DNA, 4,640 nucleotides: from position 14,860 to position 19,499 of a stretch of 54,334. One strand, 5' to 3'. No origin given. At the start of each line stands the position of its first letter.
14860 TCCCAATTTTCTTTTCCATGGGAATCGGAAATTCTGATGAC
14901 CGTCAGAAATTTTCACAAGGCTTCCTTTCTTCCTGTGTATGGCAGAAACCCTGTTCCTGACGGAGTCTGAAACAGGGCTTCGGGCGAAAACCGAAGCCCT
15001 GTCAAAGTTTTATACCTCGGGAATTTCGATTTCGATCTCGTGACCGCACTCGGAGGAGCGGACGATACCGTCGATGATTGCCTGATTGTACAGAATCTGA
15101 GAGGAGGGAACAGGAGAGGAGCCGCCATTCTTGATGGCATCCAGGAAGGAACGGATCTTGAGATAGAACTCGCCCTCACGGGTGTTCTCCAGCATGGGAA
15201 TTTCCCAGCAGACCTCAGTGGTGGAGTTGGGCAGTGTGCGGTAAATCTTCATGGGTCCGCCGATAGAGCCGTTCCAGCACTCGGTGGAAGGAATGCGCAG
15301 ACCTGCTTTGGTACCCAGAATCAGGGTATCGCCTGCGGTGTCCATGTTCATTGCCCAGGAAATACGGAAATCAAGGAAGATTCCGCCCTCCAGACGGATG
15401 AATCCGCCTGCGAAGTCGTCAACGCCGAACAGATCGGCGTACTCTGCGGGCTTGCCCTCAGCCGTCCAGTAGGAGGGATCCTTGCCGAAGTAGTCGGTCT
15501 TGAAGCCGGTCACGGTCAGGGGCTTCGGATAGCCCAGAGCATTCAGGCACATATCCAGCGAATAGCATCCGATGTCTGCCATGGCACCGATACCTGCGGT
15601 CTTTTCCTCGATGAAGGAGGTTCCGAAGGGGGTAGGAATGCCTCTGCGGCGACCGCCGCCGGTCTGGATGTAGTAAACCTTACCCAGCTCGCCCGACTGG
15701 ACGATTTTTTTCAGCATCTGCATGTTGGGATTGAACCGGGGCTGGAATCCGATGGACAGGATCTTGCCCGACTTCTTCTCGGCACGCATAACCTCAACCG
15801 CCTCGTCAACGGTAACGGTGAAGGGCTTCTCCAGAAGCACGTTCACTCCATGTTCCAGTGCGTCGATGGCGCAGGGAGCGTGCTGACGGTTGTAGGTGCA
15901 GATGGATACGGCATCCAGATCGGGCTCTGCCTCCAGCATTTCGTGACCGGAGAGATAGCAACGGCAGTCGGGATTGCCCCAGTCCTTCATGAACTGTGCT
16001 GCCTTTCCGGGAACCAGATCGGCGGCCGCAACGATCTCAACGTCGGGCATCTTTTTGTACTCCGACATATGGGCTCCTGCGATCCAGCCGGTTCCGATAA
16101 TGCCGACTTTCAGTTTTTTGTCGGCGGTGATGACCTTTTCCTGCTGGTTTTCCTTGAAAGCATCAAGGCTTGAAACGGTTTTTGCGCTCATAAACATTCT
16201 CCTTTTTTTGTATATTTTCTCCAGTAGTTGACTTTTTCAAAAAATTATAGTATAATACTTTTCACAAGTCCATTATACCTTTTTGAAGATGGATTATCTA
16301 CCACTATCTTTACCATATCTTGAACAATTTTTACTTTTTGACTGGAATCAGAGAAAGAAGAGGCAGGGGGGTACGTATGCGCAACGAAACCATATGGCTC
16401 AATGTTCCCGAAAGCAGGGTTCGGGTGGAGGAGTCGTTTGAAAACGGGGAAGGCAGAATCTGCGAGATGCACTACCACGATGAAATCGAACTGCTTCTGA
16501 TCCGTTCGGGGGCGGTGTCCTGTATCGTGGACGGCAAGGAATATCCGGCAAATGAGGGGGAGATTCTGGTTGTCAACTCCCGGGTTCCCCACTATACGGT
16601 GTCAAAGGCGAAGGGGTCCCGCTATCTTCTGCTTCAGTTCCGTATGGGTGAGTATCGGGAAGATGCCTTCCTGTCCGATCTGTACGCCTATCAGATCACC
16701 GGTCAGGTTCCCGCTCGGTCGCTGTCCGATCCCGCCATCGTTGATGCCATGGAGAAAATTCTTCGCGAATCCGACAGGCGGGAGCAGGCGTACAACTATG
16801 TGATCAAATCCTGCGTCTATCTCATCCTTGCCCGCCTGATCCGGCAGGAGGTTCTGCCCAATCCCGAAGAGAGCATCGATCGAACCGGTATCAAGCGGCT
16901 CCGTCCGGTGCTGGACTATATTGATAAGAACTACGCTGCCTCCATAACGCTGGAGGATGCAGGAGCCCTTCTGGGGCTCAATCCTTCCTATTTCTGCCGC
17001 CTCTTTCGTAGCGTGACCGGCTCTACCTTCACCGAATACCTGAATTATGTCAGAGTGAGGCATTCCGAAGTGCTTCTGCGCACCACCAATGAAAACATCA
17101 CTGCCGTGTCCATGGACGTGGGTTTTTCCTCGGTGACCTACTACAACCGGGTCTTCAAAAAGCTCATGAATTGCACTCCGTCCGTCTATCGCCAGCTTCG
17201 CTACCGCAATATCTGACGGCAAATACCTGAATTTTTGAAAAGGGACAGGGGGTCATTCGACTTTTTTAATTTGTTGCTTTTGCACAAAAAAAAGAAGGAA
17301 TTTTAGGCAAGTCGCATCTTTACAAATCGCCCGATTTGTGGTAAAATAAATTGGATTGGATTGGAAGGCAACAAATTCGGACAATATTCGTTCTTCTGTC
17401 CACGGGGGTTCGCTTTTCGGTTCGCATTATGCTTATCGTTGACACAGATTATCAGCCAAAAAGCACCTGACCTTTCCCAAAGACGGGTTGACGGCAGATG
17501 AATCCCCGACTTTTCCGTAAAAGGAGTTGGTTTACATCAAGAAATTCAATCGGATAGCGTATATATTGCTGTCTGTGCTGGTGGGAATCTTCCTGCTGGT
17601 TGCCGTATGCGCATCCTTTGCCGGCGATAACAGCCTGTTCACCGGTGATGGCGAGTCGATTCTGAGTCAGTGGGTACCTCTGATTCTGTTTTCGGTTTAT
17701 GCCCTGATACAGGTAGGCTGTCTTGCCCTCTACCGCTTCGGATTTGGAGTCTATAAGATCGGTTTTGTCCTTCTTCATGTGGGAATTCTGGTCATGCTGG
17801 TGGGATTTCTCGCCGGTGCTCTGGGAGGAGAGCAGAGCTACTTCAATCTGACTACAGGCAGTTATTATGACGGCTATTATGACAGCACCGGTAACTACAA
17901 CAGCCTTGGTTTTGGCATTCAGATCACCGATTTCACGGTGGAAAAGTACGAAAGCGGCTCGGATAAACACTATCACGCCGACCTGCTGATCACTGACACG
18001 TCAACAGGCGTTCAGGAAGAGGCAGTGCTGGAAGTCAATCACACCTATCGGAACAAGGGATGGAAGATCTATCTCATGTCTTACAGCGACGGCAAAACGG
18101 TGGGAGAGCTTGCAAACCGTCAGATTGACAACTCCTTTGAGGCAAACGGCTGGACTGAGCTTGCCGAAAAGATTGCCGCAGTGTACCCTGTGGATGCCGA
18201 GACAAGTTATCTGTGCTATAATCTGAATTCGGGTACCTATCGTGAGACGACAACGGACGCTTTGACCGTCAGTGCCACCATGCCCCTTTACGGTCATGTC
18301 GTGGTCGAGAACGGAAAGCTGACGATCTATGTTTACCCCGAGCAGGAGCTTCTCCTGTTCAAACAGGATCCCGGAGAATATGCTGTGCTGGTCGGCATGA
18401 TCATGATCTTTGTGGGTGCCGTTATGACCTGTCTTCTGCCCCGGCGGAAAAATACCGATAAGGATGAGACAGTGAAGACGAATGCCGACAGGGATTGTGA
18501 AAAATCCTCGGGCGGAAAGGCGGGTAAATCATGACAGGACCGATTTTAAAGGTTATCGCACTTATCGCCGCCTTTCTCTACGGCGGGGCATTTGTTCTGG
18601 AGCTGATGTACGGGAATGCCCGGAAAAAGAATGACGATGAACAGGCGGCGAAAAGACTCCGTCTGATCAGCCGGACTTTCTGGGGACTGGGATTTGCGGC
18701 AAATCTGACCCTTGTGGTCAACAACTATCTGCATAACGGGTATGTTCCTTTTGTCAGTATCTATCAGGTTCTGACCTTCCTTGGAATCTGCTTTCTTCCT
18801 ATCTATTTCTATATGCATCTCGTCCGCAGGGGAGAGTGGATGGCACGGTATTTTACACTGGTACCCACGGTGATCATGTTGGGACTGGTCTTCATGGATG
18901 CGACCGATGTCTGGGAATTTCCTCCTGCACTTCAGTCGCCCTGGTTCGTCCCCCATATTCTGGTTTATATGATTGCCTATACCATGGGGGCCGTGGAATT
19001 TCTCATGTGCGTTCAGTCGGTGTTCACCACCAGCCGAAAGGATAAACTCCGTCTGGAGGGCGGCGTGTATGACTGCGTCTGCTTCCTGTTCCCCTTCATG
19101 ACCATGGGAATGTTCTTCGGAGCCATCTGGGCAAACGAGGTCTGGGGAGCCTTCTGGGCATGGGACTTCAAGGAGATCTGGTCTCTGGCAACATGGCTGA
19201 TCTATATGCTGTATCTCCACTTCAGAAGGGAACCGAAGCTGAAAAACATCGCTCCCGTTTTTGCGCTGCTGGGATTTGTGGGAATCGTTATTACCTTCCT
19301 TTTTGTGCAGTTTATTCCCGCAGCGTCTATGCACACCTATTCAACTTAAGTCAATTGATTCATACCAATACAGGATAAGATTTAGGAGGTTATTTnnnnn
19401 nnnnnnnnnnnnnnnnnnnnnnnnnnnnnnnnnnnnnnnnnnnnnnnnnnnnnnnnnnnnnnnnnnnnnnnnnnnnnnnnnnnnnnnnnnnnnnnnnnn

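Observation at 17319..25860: Self-contained cytochrome c module in a sporulating Clostridia-type genome: System II maturation plus two exported beta-propeller di-haem proteins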

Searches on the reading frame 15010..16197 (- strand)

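Call 73: search_protein_families(library=ncbifam, proteins=[window:15010-16197:-], max_evalue=0.001)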
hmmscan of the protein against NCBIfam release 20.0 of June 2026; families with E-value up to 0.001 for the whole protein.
window:15010-16197:- (395 aa): 9 families
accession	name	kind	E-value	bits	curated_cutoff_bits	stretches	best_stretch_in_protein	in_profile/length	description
NF040723.1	UDP-GlcNAcDh_Arch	equivalog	1.3e-29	103.7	450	1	29-179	1-146/302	UDP-N-acetylglucosamine 3-dehydrogenase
TIGR04380.1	myo_inos_iolG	equivalog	6.7e-25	87.6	355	1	28-178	1-149/330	inositol 2-dehydrogenase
NF008607.0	PRK11579.1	subfamily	3.9e-23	82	330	1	27-229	3-197/346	oxidoreductase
NF052479.1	LevoglcsnDh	equivalog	9.9e-21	73.8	650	1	27-217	2-198/386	levoglucosan dehydrogenase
NF052679.1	InsChiInosDhIolG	equivalog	4.6e-20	71.9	540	1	28-179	2-153/343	bifunctional inositol 2-dehydrogenase/D-chiro-inositol 1-dehydrogenase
NF058561.1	BT_2158_fam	equivalog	1.8e-13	49.9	750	1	30-180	35-183/487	glycoside 3-dehydrogenase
NF007574.0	PRK10206.1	equivalog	1e-12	47.8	352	1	88-179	60-151/345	oxidoreductase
NF041392.1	XylDh_Gfo6_Halo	equivalog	5.6e-11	41.8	350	1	24-215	12-206/350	D-xylose 1-dehydrogenase Gfo6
NF058563.1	BT_2159_fam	equivalog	4.5e-09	35.8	650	1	29-177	1-146/350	disaccharide 3-dehydrogenase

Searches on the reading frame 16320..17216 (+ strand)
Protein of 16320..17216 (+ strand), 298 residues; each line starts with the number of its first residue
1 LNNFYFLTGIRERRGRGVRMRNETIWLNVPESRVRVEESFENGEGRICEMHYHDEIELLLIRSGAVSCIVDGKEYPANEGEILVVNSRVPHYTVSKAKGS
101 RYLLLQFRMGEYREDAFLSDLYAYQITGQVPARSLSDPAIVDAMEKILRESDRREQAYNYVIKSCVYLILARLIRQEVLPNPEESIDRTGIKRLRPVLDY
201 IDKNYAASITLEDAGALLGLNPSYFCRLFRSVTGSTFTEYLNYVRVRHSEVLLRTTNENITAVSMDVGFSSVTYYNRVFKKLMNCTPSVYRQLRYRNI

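Call 73: search_protein_families(library=ncbifam, proteins=[window:16320-17216:+], max_evalue=0.001)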
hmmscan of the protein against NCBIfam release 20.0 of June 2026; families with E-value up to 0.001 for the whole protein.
window:16320-17216:+ (298 aa): 30 families (the best 25 are shown)
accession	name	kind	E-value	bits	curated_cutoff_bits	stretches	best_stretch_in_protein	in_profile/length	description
NF047455.1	TF_Staph_AryK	equivalog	1.6e-29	102.7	850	1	50-292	17-257/759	transcriptional regulator AryK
NF007693.0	PRK10371.1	equivalog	1.2e-20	73.9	253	1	45-294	43-300/309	transcriptional regulator MelR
NF007860.0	PRK10572.1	equivalog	1.2e-20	73.5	208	1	64-293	58-284/292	arabinose operon transcriptional regulator AraC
NF047788.1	TransRegPocR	equivalog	4.7e-20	72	500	1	188-296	185-293/296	transcriptional regulator PocR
NF010028.0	PRK13503.1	equivalog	1.5e-16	60.6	288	1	50-294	30-273/278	HTH-type transcriptional activator RhaS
TIGR02297.1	HpaA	equivalog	1.9e-14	53.6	274.65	1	45-292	33-286/287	4-hydroxyphenylacetate catabolism regulatory protein HpaA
NF033869.1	viru_reg_Rsp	equivalog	1.6e-13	50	400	1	140-292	101-247/701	AraC family transcriptional regulator Rsp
NF007584.0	PRK10219.1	equivalog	1.9e-13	50.7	174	1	196-292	9-105/107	superoxide response transcriptional regulator SoxS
NF007633.0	PRK10296.1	equivalog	8.5e-13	48.4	264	1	46-292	35-273/280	transcriptional regulator ChbR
NF006902.0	PRK09393.1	equivalog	9.2e-12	44.8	425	1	188-292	215-320/327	transcriptional regulator FtrA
TIGR04094.1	adjacent_YSIRK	equivalog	9.9e-11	41.2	200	1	195-291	288-383/383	YSIRK-targeted surface antigen transcriptional regulator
NF012228.1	RobA_TF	equivalog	1.3e-10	41.3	380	1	195-292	6-103/286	MDR efflux pump AcrAB transcriptional activator RobA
NF010025.2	PRK13500.1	equivalog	1.6e-10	41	525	1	227-294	211-278/282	HTH-type transcriptional activator RhaR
NF049932.1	TranspRegBtr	equivalog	2e-10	39.8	900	1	199-297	171-269/531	bacillibactin transport transcriptional regulator Btr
NF010026.0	PRK13501.1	equivalog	2.3e-10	40.1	363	1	192-293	176-277/290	HTH-type transcriptional activator RhaR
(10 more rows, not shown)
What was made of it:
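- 16320..17216 (+): AraC-family regulator (cupin sensor plus HTH domain); candidate regulator of the operon. NCBIfam gives AraC/MelR/RhaS-like matches below their cut-offs (call 73).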

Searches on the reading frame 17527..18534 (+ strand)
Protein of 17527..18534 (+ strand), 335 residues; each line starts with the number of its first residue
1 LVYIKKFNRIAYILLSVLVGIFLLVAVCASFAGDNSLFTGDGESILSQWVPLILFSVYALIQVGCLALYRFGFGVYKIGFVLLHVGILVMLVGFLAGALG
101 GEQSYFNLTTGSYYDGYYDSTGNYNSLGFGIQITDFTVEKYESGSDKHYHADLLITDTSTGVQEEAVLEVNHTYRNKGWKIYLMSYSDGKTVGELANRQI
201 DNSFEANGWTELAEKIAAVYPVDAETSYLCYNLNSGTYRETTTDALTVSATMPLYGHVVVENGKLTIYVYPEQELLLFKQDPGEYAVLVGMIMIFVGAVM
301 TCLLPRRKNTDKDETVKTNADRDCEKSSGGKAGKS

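Call 3: search_protein_families(library=pfam, proteins=[window:17527-18534:+], max_evalue=0.01)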
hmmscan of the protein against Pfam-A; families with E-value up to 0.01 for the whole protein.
window:17527-18534:+ (335 aa): 1 family
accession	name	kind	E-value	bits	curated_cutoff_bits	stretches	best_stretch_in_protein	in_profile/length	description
PF05140.19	ResB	-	3e-22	79.5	24.6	1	77-202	151-280/486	ResB-like family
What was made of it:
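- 17527..18534 (+): Gene 1: minimal CcsB/ResB-like System II subunit. It is 335 aa from the TTG at 17527, or 322 aa from the TTG at 17566. It has 4 membrane helices and His84 in helix 3. Pfam ResB at 3e-22 (call 3).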

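Call 73: search_protein_families(library=ncbifam, proteins=[window:17527-18534:+], max_evalue=0.001)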
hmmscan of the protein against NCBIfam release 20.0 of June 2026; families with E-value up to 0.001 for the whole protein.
window:17527-18534:+ (335 aa): 0 families

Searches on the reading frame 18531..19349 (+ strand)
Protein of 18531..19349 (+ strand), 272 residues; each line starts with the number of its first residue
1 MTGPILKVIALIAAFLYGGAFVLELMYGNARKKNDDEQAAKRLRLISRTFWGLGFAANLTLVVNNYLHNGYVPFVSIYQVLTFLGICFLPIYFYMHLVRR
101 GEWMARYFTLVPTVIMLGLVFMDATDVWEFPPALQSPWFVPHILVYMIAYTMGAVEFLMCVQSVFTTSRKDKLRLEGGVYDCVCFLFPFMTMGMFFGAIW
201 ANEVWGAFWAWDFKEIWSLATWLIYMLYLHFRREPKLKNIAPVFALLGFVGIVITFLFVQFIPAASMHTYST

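Call 3: search_protein_families(library=pfam, proteins=[window:18531-19349:+], max_evalue=0.01)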
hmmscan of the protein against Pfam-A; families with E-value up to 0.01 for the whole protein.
window:18531-19349:+ (272 aa): 1 family
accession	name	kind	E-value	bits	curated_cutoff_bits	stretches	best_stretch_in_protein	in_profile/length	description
PF01578.25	Cytochrom_C_asm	-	2.7e-28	99.5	29.9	1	76-262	3-207/212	Cytochrome C assembly protein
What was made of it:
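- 18531..19349 (+): Gene 2: CcsA, the haem-handling subunit with the WWD motif. Pfam Cytochrom_C_asm at 2.7e-28 (call 3).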

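Call 59: find_homologous_proteins(query=window:18531-19349:+, max_evalue=1e-10)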
Query window:18531-19349:+ (272 aa): 349 proteins with E <= 1e-10 among 942 candidates; the best 120 are listed.
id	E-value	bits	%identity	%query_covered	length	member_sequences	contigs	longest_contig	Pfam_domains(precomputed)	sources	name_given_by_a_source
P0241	9.8e-162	555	89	100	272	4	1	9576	PF01578.26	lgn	-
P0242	4.0e-149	514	82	100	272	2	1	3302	PF01578.26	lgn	-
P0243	1.9e-105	371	65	100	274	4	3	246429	PF01578.26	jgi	jgi:ABC-type transport system involved in cytochrome c biogenesis permease subunit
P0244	2.0e-101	357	67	86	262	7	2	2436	PF01578.26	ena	-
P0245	8.4e-98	345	64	88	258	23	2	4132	PF01578.26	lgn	-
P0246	2.5e-97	344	55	100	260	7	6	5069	PF01578.26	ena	-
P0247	8.3e-96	339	59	100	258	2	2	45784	PF01578.26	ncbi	-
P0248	8.4e-96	339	59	98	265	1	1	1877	PF01578.26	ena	-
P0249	2.9e-95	337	58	100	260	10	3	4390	PF01578.26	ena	-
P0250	1.2e-94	335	60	100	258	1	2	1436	PF01578.26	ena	-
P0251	1.5e-93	331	59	100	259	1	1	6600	PF01578.26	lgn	-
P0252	1.7e-93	331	60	100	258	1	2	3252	PF01578.26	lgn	-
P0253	1.7e-93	331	63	85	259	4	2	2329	PF01578.26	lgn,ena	-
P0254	2.2e-93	331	58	100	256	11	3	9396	PF01578.26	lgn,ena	-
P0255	3.8e-93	330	60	100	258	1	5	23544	PF01578.26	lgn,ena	-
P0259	1.8e-92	328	58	100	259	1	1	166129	PF01578.26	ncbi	-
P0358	9.6e-69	250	46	90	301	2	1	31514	PF01578.26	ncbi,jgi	jgi:cytochrome c-type biogenesis protein CcsB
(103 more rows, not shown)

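Call 60: find_encoding_contigs(protein=P0243, flank=9000, max_places=1)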
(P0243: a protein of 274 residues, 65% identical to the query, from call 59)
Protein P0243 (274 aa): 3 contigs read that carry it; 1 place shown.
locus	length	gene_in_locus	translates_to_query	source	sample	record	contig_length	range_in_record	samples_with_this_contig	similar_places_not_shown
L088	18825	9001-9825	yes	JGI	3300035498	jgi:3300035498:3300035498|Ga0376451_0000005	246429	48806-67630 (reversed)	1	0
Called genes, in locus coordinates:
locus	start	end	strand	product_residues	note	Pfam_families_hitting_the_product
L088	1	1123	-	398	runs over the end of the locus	-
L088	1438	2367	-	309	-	PF01261:AP_endonuc_2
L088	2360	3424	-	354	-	PF01408:GFO_IDH_MocA, PF03447:NAD_binding_3, PF22725:GFO_IDH_MocA_C3, PF02894:GFO_IDH_MocA_C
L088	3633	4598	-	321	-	PF01261:AP_endonuc_2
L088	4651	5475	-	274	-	PF01261:AP_endonuc_2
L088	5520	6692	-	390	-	PF01408:GFO_IDH_MocA, PF22725:GFO_IDH_MocA_C3, PF02894:GFO_IDH_MocA_C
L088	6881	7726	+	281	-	PF02311:AraC_binding, PF07883:Cupin_2, PF00165:HTH_AraC, PF12833:HTH_18, PF00165:HTH_AraC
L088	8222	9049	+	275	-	PF05140:ResB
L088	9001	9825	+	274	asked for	PF01578:Cytochrom_C_asm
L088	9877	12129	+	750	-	PF03150:CCP_MauG (faint), PF00034:Cytochrom_C (weak)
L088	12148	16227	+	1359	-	PF26549:Tricorn_N, PF18582:HZS_alpha, PF00754:F5_F8_type_C (weak)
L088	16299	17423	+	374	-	PF00768:Peptidase_S11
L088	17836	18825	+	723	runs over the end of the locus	PF01183:Glyco_hydro_25, PF13306:LRR_5, PF13855:LRR_8 (faint), PF13306:LRR_5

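Call 61: find_encoding_contigs(protein=P0259, flank=9000, max_places=1)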
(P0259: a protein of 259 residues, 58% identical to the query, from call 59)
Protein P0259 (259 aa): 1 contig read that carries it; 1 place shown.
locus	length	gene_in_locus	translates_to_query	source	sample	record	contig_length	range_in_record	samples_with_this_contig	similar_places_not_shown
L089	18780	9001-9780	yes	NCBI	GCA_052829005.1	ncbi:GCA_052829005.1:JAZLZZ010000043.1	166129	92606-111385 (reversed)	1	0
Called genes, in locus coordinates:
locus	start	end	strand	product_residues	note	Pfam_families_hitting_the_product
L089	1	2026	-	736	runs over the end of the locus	PF13306:LRR_5, PF13855:LRR_8 (faint), PF13306:LRR_5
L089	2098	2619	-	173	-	-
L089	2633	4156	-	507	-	PF01921:tRNA-synt_1f (faint), PF01406:tRNA-synt_1e, PF09334:tRNA-synt_1g, PF00133:tRNA-synt_1 (weak), PF09190:DALR_2, PF23493:CysS_C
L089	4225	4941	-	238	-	PF14602:Hexapep_2 (faint), PF00132:Hexapep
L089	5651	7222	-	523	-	-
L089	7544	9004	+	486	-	PF05140:ResB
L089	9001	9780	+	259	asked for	PF01578:Cytochrom_C_asm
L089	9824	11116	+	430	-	PF13416:SBP_bac_8 (faint)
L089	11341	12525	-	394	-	PF22025:ThiI_fer, PF02926:THUMP, PF02568:ThiI, PF06508:QueC (faint)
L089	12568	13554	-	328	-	PF01841:Transglut_core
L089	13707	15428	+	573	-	PF01136:Peptidase_U32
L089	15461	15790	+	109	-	-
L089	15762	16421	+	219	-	PF02545:Maf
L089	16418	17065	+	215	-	PF00730:HhH-GPD, PF00633:HHH (weak)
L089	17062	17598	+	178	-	PF02464:CinA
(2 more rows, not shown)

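Call 62: find_encoding_contigs(protein=P0358, flank=9000, max_places=1)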
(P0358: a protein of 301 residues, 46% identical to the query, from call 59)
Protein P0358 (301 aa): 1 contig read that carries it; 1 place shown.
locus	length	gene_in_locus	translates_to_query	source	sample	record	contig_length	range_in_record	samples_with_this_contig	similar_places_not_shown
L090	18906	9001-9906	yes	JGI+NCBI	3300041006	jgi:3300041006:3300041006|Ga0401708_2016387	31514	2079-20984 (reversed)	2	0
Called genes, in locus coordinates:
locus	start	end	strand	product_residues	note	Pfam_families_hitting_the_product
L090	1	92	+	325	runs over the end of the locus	-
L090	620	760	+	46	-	-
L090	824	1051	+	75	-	-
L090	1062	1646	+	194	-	-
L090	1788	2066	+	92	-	-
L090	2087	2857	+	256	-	-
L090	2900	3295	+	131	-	-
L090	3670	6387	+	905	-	PF00690:Cation_ATPase_N, PF00122:E1-E2_ATPase, PF00702:Hydrolase, PF13246:Cation_ATPase, PF00689:Cation_ATPase_C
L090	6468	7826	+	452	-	PF01594:AI-2E_transport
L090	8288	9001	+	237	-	-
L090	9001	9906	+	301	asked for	PF01578:Cytochrom_C_asm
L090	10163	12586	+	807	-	PF03150:CCP_MauG (faint), PF00034:Cytochrom_C (weak)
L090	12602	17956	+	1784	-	PF26549:Tricorn_N (faint), PF18582:HZS_alpha, PF25856:MPN635_N (faint), PF00754:F5_F8_type_C (weak), PF22633:F5_F8_type_C_2 (weak), PF00404:Dockerin_1 (weak)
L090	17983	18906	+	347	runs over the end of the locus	-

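Call 73: search_protein_families(library=ncbifam, proteins=[window:18531-19349:+], max_evalue=0.001)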
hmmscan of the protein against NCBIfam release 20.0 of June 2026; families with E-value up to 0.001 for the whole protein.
window:18531-19349:+ (272 aa): 2 families
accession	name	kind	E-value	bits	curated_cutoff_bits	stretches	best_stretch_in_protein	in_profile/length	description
TIGR03144.1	cytochr_II_ccsB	equivalog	7.9e-39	133.9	187.6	2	176-270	157-251/252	c-type cytochrome biogenesis protein CcsB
TIGR01191.1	ccmC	subfamily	2.1e-06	27.8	186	1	159-258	30-132/184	heme ABC transporter permease CcmC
